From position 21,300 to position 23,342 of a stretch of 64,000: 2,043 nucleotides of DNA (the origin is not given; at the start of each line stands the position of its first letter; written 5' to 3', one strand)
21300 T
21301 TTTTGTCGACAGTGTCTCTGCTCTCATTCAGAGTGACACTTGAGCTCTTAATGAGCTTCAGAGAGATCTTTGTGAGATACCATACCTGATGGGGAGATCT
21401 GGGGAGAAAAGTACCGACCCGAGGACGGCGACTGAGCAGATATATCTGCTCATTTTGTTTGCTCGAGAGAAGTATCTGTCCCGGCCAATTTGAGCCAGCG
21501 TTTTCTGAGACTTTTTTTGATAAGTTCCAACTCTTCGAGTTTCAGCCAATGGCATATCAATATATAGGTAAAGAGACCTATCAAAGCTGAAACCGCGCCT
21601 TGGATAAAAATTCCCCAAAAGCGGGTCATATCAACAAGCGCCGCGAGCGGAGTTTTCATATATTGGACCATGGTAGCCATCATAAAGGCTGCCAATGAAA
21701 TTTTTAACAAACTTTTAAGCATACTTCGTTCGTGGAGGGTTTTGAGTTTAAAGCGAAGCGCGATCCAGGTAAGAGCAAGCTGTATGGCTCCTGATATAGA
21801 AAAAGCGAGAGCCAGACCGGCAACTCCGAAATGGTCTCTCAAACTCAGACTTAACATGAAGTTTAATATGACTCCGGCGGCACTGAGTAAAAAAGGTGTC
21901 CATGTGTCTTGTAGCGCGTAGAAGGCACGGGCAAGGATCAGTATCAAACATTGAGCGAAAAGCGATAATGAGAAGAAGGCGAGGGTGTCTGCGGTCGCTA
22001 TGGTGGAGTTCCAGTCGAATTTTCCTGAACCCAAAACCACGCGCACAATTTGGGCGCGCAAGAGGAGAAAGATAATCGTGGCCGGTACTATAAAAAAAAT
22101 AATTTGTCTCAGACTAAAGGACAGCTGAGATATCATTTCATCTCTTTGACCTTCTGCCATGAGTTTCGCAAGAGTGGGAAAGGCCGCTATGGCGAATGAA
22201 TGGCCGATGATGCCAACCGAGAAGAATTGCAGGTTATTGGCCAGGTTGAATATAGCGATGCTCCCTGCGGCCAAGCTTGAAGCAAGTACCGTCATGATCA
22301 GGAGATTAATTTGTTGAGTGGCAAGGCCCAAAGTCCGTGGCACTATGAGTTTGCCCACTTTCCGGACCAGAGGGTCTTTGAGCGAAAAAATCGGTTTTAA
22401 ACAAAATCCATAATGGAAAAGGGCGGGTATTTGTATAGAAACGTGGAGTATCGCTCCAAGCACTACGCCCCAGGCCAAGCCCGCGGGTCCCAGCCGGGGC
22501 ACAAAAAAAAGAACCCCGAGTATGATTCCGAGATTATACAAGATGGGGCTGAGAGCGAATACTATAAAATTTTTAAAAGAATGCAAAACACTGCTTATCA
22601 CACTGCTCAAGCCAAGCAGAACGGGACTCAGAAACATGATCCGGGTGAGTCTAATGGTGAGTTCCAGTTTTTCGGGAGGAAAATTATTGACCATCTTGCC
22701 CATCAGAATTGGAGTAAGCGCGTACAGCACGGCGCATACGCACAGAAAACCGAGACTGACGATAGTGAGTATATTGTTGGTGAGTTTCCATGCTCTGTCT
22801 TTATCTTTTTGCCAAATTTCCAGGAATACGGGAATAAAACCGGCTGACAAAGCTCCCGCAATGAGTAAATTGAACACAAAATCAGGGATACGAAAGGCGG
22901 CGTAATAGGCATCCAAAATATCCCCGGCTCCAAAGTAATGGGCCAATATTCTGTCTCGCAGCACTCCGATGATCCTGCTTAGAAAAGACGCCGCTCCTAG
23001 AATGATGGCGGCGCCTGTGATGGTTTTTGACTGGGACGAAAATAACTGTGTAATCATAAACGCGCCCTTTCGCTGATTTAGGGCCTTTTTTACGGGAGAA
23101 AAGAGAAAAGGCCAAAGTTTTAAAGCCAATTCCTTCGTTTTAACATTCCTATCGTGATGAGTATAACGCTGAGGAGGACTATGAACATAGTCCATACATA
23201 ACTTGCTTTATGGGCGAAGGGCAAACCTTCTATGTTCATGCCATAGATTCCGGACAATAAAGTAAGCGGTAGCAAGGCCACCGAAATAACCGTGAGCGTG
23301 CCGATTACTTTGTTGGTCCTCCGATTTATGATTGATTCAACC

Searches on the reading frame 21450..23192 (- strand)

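Call 71: search_protein_families(library=pfam, proteins=[window:21450-23192:-], max_evalue=0.0001)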
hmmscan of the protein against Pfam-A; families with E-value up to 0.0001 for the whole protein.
window:21450-23192:- (580 aa): 1 family
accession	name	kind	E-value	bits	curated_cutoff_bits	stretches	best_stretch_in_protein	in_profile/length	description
PF03023.19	MurJ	-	1.3e-97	327.7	27.4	1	83-514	1-434/451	Lipid II flippase MurJ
